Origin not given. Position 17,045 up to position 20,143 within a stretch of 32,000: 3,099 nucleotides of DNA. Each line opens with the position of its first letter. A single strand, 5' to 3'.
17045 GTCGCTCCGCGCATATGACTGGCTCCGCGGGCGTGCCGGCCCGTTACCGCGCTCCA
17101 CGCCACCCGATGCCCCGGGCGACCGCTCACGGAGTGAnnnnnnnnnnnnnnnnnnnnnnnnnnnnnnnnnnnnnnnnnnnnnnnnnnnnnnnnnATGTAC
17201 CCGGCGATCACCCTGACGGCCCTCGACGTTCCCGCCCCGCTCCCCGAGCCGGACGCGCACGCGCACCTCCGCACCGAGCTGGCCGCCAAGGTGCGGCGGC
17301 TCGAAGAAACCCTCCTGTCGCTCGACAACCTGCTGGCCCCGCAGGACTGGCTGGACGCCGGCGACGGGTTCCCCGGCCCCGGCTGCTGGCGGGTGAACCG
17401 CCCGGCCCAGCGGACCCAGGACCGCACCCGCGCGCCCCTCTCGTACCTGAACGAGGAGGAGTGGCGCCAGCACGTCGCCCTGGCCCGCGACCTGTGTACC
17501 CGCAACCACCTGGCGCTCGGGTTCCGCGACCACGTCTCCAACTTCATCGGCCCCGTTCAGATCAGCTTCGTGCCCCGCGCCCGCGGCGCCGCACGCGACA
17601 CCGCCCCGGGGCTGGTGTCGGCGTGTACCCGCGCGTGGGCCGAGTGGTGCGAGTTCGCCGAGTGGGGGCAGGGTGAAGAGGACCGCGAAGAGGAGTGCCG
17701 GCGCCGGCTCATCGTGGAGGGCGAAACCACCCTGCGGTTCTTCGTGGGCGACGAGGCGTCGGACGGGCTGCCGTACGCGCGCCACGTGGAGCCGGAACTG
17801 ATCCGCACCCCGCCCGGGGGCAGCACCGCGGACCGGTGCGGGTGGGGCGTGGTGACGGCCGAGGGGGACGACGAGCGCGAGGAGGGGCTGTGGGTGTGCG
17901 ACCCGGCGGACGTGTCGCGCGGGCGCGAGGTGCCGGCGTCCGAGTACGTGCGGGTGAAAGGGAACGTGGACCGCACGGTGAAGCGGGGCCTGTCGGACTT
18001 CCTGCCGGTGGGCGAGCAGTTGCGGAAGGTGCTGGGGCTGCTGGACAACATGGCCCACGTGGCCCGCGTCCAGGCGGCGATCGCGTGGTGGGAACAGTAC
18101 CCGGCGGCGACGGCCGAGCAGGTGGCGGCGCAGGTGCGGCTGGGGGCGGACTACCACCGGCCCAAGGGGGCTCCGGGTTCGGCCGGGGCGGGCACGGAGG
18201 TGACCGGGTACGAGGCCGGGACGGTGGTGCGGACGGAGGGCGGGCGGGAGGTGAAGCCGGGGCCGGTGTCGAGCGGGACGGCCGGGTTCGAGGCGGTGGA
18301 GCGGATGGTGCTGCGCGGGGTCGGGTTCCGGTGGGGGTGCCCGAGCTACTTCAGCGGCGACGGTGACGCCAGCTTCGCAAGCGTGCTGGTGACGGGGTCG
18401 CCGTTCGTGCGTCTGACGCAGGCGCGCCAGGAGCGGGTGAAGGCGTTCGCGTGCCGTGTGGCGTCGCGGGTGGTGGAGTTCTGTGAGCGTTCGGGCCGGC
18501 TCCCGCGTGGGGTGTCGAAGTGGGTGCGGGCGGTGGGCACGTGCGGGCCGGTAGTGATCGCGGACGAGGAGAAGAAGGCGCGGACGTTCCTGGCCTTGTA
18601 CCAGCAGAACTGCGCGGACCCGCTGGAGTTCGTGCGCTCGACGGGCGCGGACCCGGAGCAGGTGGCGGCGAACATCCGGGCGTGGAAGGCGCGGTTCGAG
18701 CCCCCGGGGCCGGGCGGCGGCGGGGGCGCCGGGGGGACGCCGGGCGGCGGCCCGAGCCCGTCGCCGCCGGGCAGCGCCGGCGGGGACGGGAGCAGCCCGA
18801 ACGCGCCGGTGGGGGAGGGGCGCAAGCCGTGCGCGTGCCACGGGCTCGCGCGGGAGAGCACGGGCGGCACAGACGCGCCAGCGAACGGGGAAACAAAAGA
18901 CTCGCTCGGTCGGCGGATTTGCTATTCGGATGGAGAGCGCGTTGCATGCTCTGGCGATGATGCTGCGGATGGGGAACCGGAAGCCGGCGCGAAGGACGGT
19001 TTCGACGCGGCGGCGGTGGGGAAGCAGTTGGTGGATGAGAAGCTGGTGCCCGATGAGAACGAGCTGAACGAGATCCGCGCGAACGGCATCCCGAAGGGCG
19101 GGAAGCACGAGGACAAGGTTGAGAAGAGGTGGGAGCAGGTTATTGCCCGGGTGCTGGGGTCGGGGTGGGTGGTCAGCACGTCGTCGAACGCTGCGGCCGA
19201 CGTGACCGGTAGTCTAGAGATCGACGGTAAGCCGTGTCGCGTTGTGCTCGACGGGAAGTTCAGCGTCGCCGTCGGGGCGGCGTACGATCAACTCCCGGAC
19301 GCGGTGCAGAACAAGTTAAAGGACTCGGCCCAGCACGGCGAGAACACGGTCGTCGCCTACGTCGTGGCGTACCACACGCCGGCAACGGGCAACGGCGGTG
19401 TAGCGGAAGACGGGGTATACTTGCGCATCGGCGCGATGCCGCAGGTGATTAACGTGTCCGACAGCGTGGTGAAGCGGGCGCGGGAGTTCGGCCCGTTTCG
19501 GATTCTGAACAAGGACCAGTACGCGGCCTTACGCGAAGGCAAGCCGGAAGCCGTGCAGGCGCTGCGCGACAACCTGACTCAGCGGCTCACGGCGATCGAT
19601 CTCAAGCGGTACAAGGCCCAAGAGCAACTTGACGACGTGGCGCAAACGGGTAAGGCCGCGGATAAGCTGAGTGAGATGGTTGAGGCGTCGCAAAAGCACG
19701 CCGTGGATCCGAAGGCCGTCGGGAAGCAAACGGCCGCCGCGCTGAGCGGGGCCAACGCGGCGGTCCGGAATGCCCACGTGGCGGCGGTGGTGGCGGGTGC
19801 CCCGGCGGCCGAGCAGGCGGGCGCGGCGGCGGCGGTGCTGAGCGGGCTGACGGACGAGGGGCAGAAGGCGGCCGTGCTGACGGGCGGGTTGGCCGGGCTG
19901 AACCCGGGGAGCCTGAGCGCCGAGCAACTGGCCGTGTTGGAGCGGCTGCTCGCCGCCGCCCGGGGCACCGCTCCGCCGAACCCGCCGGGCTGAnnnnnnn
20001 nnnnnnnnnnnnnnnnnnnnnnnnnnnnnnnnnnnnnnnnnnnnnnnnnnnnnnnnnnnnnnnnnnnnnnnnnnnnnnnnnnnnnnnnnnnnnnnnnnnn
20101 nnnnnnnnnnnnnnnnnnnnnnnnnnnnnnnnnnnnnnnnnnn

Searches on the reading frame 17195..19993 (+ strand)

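Call 70: search_protein_families(library=pfam, proteins=[window:17195-19993:+], max_evalue=0.001)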
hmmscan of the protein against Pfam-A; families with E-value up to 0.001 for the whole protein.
window:17195-19993:+ (932 aa): 1 family
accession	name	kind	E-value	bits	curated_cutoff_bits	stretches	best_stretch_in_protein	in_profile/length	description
PF05136.18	Phage_portal_2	-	2.5e-13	50.4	32.9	1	87-396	20-338/354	Phage portal protein, lambda family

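Call 71: search_protein_families(library=phrogs, proteins=[window:17195-19993:+], max_evalue=0.001)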
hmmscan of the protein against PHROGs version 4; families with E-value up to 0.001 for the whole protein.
window:17195-19993:+ (932 aa): 1 family
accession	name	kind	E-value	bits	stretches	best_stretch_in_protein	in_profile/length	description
phrog_21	-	head and packaging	2.1e-107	361.4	1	33-590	32-570/1362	portal protein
